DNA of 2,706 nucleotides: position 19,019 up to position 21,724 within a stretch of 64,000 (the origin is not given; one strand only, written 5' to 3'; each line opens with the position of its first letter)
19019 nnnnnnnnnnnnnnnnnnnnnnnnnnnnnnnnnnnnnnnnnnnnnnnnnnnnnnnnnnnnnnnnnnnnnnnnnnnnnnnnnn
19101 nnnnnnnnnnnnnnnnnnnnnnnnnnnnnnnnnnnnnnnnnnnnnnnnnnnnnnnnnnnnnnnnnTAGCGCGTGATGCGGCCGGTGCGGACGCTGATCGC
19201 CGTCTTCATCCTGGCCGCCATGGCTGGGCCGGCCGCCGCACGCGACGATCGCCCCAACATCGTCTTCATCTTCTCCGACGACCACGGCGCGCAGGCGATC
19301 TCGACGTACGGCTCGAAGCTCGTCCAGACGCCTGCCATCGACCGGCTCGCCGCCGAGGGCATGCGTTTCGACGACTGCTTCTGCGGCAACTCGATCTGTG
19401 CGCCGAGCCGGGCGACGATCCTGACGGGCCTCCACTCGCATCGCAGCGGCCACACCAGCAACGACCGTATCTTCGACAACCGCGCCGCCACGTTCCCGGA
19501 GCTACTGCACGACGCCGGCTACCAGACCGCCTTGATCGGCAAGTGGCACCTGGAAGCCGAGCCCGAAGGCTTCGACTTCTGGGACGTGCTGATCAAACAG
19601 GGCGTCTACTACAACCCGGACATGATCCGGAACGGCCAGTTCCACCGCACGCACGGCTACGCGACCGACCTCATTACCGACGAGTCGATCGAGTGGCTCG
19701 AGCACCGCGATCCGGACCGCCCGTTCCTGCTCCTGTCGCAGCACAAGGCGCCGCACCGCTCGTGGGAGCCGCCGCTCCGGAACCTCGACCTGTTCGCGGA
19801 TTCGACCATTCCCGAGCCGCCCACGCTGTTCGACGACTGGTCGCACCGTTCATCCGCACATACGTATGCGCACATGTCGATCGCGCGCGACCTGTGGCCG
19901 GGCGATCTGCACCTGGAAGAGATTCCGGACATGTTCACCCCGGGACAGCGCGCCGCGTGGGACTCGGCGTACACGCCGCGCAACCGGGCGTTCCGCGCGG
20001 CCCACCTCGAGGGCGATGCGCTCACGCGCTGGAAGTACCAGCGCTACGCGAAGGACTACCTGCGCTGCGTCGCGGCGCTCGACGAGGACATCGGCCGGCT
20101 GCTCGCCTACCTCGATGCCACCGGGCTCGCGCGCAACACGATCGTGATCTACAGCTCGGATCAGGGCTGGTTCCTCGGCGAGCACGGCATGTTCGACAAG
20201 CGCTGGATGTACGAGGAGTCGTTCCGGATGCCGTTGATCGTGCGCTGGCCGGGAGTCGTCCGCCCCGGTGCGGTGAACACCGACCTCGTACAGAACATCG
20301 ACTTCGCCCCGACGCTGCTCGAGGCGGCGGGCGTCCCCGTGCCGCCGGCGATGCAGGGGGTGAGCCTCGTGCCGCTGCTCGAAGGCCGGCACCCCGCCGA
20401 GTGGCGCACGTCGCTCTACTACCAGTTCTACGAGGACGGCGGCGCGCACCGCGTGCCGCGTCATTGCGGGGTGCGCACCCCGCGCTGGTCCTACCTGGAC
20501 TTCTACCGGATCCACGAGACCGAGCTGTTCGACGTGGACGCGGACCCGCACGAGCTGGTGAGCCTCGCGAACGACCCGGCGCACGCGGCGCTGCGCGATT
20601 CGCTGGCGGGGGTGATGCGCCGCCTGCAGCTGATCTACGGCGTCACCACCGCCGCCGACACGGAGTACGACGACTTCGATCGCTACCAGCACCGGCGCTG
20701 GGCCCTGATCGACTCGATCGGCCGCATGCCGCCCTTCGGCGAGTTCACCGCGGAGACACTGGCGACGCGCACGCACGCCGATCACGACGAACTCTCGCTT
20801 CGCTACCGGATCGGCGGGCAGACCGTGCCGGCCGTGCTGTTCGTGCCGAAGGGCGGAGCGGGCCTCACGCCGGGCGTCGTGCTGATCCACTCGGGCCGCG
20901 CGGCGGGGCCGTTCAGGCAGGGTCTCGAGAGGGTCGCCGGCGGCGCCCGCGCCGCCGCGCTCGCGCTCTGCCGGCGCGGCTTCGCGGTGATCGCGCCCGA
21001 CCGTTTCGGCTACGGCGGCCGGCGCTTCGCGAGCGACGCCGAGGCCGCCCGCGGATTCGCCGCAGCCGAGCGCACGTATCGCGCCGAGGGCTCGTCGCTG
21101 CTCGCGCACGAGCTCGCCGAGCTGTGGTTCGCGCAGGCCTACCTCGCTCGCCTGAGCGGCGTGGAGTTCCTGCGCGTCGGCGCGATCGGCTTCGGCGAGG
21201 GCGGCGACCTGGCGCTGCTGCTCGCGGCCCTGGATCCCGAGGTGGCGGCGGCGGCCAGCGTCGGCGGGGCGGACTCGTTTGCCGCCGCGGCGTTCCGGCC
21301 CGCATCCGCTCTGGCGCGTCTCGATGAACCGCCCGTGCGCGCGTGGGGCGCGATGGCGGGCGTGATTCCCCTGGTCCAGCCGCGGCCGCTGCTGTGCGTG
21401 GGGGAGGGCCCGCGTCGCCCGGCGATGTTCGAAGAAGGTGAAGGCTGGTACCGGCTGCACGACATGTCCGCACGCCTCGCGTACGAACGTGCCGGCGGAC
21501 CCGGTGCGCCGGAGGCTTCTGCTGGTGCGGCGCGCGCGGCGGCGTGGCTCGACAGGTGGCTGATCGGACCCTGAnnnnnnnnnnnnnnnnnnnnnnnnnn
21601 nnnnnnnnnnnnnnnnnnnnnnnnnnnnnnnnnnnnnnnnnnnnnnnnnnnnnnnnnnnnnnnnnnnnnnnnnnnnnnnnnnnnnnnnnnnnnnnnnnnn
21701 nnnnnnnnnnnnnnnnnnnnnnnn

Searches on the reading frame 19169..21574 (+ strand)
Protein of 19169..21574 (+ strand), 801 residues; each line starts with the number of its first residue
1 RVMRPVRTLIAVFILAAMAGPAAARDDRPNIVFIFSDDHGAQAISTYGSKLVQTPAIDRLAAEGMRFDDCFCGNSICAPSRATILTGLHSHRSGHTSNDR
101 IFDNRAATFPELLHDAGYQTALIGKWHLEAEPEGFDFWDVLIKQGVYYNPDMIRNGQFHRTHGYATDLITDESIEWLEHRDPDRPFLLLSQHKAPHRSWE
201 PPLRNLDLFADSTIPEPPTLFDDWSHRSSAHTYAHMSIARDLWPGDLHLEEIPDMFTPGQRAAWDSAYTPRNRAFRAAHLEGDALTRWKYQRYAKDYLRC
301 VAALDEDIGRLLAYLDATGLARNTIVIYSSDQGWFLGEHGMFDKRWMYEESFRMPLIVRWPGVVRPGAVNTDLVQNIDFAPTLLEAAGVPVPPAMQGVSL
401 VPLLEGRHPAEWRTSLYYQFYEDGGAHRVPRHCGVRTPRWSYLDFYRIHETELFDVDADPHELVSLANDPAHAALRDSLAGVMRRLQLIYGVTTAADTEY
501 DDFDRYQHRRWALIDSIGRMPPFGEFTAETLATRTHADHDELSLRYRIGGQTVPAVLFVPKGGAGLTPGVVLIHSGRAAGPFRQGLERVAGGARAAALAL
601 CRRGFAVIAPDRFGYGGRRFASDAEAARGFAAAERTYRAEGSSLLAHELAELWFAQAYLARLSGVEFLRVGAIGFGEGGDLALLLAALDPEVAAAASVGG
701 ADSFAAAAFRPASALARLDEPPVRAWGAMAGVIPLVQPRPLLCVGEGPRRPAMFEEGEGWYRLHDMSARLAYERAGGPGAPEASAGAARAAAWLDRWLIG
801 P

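Call 63: search_protein_families(library=pfam, proteins=[window:19169-21574:+], max_evalue=0.00001)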
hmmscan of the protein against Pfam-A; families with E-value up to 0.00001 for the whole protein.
window:19169-21574:+ (801 aa): 4 families
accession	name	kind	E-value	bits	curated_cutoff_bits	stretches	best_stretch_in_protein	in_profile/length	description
PF16347.10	SGSH_C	-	9.5e-53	178.9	29.3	1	337-486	1-151/154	N-sulphoglucosamine sulphohydrolase, C-terminal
PF00884.28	Sulfatase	-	4.9e-52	177.5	25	1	29-389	1-301/301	Sulfatase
PF01663.27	Phosphodiest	-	1.2e-06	28.8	23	0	52-337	18-224/342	Type I phosphodiesterase / nucleotide pyrophosphatase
PF01738.24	DLH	-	7.6e-06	26.1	21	0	599-700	36-129/217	Dienelactone hydrolase family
